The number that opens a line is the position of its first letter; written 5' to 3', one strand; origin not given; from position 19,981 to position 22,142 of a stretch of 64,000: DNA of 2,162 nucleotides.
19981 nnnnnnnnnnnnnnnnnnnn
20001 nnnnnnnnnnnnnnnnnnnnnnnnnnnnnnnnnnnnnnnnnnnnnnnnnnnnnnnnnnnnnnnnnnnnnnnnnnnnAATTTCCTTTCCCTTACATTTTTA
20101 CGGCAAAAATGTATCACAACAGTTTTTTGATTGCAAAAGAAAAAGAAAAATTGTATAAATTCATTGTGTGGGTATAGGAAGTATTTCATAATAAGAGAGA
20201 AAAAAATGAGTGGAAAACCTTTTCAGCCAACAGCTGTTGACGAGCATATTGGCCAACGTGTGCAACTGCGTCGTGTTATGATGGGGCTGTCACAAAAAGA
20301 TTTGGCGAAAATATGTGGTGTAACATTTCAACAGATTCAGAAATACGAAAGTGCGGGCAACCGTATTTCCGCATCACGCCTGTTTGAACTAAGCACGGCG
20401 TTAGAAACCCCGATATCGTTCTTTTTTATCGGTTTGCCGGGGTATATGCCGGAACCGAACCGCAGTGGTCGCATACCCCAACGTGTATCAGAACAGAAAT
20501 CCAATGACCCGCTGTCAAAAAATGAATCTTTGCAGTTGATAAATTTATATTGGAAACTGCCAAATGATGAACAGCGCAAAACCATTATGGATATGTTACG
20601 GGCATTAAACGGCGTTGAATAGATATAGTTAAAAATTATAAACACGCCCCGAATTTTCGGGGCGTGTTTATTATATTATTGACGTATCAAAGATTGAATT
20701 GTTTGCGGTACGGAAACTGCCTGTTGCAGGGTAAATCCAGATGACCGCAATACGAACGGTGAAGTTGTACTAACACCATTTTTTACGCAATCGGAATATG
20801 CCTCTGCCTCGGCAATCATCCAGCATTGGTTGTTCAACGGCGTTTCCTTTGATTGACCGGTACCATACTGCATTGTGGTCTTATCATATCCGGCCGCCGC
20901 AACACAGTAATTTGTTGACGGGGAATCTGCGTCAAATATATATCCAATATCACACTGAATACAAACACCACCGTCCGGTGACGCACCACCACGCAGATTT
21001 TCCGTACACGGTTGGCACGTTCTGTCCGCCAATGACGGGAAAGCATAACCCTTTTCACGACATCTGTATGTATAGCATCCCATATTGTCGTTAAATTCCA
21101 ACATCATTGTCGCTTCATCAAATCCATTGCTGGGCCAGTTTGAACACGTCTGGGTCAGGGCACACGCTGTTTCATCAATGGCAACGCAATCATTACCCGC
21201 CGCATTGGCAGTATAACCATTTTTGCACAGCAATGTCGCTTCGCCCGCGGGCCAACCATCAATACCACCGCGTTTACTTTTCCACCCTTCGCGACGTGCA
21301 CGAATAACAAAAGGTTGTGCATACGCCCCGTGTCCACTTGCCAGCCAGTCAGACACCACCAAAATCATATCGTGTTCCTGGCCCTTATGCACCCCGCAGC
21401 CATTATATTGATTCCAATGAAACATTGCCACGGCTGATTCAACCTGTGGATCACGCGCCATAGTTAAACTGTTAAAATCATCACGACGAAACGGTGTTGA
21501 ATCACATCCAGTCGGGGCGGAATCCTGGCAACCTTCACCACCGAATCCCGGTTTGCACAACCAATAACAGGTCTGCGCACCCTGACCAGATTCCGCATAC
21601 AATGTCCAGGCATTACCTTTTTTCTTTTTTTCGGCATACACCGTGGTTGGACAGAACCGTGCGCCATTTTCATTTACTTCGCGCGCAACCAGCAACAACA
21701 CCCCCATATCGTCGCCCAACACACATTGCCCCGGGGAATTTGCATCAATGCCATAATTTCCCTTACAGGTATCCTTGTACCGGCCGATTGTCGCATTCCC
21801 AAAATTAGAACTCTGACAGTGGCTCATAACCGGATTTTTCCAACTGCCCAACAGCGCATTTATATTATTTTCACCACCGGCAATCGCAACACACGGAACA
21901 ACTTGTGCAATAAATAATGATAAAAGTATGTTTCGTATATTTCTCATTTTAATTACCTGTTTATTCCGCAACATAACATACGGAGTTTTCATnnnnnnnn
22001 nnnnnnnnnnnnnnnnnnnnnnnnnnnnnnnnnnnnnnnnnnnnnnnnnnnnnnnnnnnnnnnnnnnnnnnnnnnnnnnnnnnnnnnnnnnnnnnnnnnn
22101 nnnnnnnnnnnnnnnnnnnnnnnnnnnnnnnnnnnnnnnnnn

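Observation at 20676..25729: Same-strand block of two secreted Cys-rich proteins, a basic cytoplasmic protein and a CPVC membrane protein, directly downstream of dnaE-rsmH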

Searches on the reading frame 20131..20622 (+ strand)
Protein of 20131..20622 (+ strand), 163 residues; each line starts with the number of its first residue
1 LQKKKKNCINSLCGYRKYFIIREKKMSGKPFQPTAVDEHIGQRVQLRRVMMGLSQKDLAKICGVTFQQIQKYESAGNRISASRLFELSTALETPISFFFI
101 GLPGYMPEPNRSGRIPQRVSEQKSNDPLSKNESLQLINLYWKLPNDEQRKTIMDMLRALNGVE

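Call 3: search_protein_families(library=pfam, proteins=[window:20131-20622:+], max_evalue=0.1)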
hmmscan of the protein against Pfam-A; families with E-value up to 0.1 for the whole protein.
window:20131-20622:+ (163 aa): 7 families
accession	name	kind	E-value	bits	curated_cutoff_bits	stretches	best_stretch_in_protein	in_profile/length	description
PF01381.28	HTH_3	-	6.7e-12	45.7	23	1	47-98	4-55/55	Helix-turn-helix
PF13560.12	HTH_31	-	0.0014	19.3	27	1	40-94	2-57/64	Helix-turn-helix domain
PF13518.12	HTH_28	-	0.015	15.8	25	1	46-72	6-32/52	Helix-turn-helix domain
PF13443.12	HTH_26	-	0.028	15.1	22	1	51-94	9-53/63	Cro/C1-type HTH DNA-binding domain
PF15943.11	YdaS_toxin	-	0.033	14.5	30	1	54-90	10-46/65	Bacterial toxin YdaS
PF00376.29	MerR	-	0.034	14.4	28.2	1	56-82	3-29/38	MerR family regulatory protein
PF12844.13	HTH_19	-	0.067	13.5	30.2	0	41-74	1-34/64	Helix-turn-helix domain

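Call 4: search_protein_families(library=ncbifam, proteins=[window:20131-20622:+], max_evalue=0.1)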
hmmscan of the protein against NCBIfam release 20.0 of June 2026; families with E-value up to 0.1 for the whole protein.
window:20131-20622:+ (163 aa): 14 families
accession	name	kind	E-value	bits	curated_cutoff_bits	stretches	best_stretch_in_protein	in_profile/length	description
NF007257.0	PRK09706.1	subfamily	2.1e-12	47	101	1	38-155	4-111/135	transcriptional repressor DicA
NF047948.1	male_kill_WMK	equivalog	6.5e-10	38.9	300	1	36-156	2-107/300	WO male-killing family protein Wmk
NF041951.1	phage_RstR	subfamily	3.5e-06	27.3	80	1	40-93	3-56/108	RstR family transcriptional repressor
TIGR03070.1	couple_hipB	subfamily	5.1e-06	26.3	71.65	1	39-74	2-37/58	type II toxin-antitoxin system Y4mF family antitoxin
NF006015.0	PRK08154.1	subfamily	8e-06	25.2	204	1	30-96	21-87/314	anaerobic benzoate catabolism transcriptional regulator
TIGR03830.1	CxxCG_CxxCG_HTH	subfamily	2.7e-05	24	61.8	1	36-82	62-110/127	type II TA system antitoxin MqsA family protein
NF052239.1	antitox_spr1629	equivalog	6.2e-05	22.3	335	1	40-100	3-63/377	spr1629 family repressor/antitoxin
NF003162.0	PRK04140.1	equivalog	0.00067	18.8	263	1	42-95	129-182/317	transcriptional regulator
NF040522.1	VC1465_fam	subfamily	0.0023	18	70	1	46-82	3-39/111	VC1465 family Xer recombination activation factor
NF007408.0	PRK09943.1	equivalog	0.0023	17.5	211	1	40-100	8-68/185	HTH-type transcriptional regulator PuuR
NF007481.0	PRK10072.1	equivalog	0.0087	16.5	110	1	42-83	37-77/96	HTH-type transcriptional regulator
TIGR00270.2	TIGR00270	equivalog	0.023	14.5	110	1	27-74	61-110/159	multiprotein bridging factor aMBF1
NF007271.0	PRK09726.1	equivalog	0.043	13.8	79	1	42-94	15-67/88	type II toxin-antitoxin system antitoxin HipB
TIGR01128.2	holA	equivalog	0.049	13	80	1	44-87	243-287/316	DNA polymerase III subunit delta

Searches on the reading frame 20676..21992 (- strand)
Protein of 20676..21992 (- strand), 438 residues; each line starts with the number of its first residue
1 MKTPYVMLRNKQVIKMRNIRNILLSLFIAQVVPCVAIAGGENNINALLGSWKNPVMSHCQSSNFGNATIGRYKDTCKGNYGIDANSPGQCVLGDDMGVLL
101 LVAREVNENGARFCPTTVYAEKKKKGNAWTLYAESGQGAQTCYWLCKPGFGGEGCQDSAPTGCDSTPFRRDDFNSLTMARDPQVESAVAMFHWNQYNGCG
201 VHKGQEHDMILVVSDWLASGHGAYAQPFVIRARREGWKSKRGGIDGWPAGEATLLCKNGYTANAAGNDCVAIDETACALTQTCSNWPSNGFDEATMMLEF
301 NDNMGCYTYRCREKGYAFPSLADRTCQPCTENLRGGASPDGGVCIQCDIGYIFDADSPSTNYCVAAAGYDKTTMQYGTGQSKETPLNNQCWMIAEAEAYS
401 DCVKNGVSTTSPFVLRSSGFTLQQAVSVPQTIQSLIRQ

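Call 3: search_protein_families(library=pfam, proteins=[window:20676-21992:-], max_evalue=0.1)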
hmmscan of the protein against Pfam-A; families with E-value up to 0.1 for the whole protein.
window:20676-21992:- (438 aa): 1 family
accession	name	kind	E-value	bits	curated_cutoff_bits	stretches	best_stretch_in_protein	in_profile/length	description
PF12662.13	cEGF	-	0.015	15.6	26.6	1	256-274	6-24/24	Complement Clr-like EGF-like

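Call 4: search_protein_families(library=ncbifam, proteins=[window:20676-21992:-], max_evalue=0.1)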
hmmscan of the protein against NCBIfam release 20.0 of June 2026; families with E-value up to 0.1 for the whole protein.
window:20676-21992:- (438 aa): 0 families

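Call 15: find_homologous_proteins(query=window:20679-21950:-, max_evalue=0.001)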
Query window:20679-21950:- (424 aa): 43 proteins with E <= 0.001 among 4544 candidates.
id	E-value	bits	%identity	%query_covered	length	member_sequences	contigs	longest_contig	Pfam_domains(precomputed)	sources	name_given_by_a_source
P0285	5.3e-269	911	89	100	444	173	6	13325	-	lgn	-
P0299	3.4e-234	796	83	94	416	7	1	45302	-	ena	-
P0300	5.9e-231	785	78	97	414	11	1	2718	-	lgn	-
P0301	8.0e-223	758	75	98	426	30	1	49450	-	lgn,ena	-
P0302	4.6e-220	749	78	92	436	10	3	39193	-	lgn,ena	-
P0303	1.3e-218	744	77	93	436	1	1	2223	-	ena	-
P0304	1.8e-213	728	73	99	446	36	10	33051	-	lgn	-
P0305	1.3e-193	662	72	89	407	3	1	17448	-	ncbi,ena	-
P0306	7.0e-193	660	68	92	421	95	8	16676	-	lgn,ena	-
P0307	3.9e-180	618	67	88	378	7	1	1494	-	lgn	-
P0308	3.9e-174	598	62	93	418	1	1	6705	PF12662.14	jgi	-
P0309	6.7e-157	541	56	92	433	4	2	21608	-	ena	-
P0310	6.6e-155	535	58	92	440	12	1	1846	-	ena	-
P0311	1.3e-147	510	61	83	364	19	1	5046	-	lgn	-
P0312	1.8e-146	507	54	92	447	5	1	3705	-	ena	-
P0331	8.9e-96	340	40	94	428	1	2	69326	-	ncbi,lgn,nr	ncbi:MAG: hypothetical protein JW974_00600 [Alphaproteobacteria bacterium]|nr:hypothetical protein [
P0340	1.5e-17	82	27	75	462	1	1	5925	-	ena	-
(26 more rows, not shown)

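Call 21: find_encoding_contigs(protein=P0331, flank=10000, max_places=2)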
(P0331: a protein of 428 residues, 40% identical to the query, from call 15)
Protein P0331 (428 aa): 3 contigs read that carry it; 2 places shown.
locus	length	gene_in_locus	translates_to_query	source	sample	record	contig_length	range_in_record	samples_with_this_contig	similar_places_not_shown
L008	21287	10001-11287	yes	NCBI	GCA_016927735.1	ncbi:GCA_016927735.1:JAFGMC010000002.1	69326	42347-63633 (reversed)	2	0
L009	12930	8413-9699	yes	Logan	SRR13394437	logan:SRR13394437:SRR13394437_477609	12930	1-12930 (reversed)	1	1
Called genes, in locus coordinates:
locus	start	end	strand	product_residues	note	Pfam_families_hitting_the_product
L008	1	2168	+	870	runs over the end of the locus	PF07517:SecA_DEAD, PF00270:DEAD (weak), PF01043:SecA_PP_bind, PF21090:P-loop_SecA, PF07516:SecA_SW, PF02810:SEC-C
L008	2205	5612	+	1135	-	PF02811:PHP, PF07733:DNA_pol3_alpha, PF17657:DNA_pol3_finger, PF14579:HHH_6, PF01336:tRNA_anti-codon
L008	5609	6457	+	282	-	PF01795:Methyltransf_5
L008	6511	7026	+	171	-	-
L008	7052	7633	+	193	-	-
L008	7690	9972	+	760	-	-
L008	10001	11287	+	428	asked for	-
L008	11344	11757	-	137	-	PF01381:HTH_3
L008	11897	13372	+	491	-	PF01676:Metalloenzyme, PF06415:iPGM_N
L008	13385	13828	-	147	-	PF00383:dCMP_cyt_deam_1, PF14437:MafB19-deam, PF14439:Bd3614-deam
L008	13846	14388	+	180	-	PF03602:Cons_hypoth95, PF02086:MethyltransfD12 (faint)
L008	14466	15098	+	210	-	PF01386:Ribosomal_L25p, PF14693:Ribosomal_TL5_C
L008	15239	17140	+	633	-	PF00012:HSP70, PF06723:MreB_Mbl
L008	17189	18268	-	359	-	PF00365:PFK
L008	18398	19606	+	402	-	PF01476:LysM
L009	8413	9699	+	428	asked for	-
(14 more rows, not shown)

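Call 22: find_encoding_contigs(protein=P0340, flank=10000, max_places=2)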
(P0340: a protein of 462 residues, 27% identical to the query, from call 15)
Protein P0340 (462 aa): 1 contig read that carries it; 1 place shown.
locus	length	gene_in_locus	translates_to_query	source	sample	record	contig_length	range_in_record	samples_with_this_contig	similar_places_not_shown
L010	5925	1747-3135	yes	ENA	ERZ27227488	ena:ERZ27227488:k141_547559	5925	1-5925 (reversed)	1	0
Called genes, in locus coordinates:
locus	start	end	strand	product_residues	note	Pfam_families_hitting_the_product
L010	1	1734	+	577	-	?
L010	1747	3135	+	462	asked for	-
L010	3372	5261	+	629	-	PF00012:HSP70, PF06723:MreB_Mbl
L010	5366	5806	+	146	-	PF00550:PP-binding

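Call 24: predict_structure(alignment_id=A2)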
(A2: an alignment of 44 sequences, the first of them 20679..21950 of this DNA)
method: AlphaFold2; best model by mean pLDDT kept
length: 424 residues; sequences in the alignment: 44
mean_pLDDT: 86.7   pTM: 0.72
mean pLDDT of the five models: 86.7, 86.3, 85.3, 85.1, 84.9
residues with pLDDT >= 90: 290; 70-90: 76; 50-70: 16; < 50: 42
segments of 3 or more residues with pLDDT < 50: 15-26, 396-420, 422-424
pLDDT, mean of each block of 10 residues (from residue 1): 53 47 56 96 96 98 94 95 98 98 93 93 96 96 88 95 96 93 89 97 97 97 86 97 97 96 91 91 92 93 94 93 93 93 93 88 90 89 88 60 38 39 42
secondary structure, 60 per line:
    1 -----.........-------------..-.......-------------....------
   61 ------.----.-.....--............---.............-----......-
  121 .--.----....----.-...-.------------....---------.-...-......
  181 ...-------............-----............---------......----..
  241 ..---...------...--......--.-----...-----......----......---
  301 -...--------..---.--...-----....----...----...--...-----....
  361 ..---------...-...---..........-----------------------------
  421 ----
elements in order: H6-14 H31-37 E81-92 E96-108 E114-119 E129-132 H156-159 E175-183 E191-202 E208-219 E229-234 E239-242 E246-248 E255-257 H260-265 E282-287 E292-297 E302-304 E321-323 E329-332 E337-339 E349-351 H357-362 H382-391

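Call 56: search_solved_structures(query=A2, max_evalue=10)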
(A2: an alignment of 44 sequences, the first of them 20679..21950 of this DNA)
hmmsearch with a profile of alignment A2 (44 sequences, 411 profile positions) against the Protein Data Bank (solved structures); distinct sequences matched with E-value up to 10: 0.

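Call 87: fold_search(model_id=the predicted structure, library=pdb)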
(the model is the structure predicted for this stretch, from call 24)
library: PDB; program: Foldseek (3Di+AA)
matches with E <= 10: 277; with E <= 0.001: 0
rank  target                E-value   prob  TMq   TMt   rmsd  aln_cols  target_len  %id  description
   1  8ufo_C                2.9e-01  0.02  0.10  0.13  26.1       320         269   10  Crystal Structure of Gastrointestinal HAstV VA1 capsid spike domain at 1.46 A resolution (released 2024-02-14)
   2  3dmc_A                4.2e-01  0.11  0.11  0.25   8.3        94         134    8  CRYSTAL STRUCTURE OF A NTF2-LIKE PROTEIN (AVA_2261) FROM ANABAENA VARIABILIS ATCC 29413 AT 1.65 A RESOLUTION (released 2008-08-26)
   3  6h03_F                8.7e-01  0.00  0.05  0.04  40.4       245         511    8  OPEN CONFORMATION OF THE MEMBRANE ATTACK COMPLEX (released 2018-12-19)
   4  9qzd_A                1.2e+00  0.06  0.08  0.20   5.3        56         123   14  de novo NTF2-like protein (released 2025-10-22)
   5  9ivd_A                1.3e+00  0.01  0.07  0.05  25.0       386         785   12  Cryo-EM structure of CyclinD1 bound AMBRA1-DDB1 (released 2025-04-23)
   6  1pp0_A                1.4e+00  0.04  0.09  0.16   6.6        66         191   14  volvatoxin A2 in monoclinic crystal (released 2004-08-24)
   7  7epo                  1.5e+00  0.03  0.08  0.18   6.6        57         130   16  Ketosteroid Isomerase KSI with 5-nitrobenzoxazole (5NBI) (released 2021-12-22)
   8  2hev_R                1.7e+00  0.06  0.06  0.15  13.3        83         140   19  Crystal structure of the complex between OX40L and OX40 (released 2006-08-29)
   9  3ehc_B                1.7e+00  0.04  0.09  0.21   6.7        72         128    7  Crystal structure of a snoal-like polyketide cyclase (atu3018) from agrobacterium tumefaciens str. c58 at 2.12 A resol (released 2008-09-23)
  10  8ufo_A                1.7e+00  0.01  0.10  0.13  19.4       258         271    9  Crystal Structure of Gastrointestinal HAstV VA1 capsid spike domain at 1.46 A resolution (released 2024-02-14)
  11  9r0z                  1.8e+00  0.06  0.07  0.22   5.6        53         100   11  De novo designed homodimeric NTF2-like protein (released 2025-10-22)
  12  3grd_A                1.9e+00  0.08  0.09  0.24   5.3        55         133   14  Crystal structure of NTF2-superfamily protein with unknown function (NP_977240.1) from BACILLUS CEREUS ATCC 10987 at 1 (released 2009-04-07)
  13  3g8z                  1.9e+00  0.06  0.09  0.23   5.4        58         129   17  Crystal structure of protein of unknown function with cystatin-like fold (NP_639274.1) from Xanthomonas campestris at 1. (released 2009-02-24)
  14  2hey_T                1.9e+00  0.03  0.07  0.16  13.1       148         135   15  Crystal structure of murine OX40L bound to human OX40 (released 2006-08-29)
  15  1str_B                1.9e+00  0.02  0.07  0.18  17.9       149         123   13  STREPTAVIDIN DIMERIZED BY DISULFIDE-BONDED PEPTIDE AC-CHPQNT-NH2 DIMER (released 1996-03-08)
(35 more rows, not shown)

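Call 102: search_protein_families(library=padloc, proteins=[window:20679-21947:-], max_evalue=0.01)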
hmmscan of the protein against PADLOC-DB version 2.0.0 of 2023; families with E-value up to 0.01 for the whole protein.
window:20679-21947:- (423 aa): 0 families

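Call 103: search_protein_families(library=phrogs, proteins=[window:20679-21947:-], max_evalue=0.01)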
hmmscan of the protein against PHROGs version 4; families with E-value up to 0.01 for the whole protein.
window:20679-21947:- (423 aa): 0 families
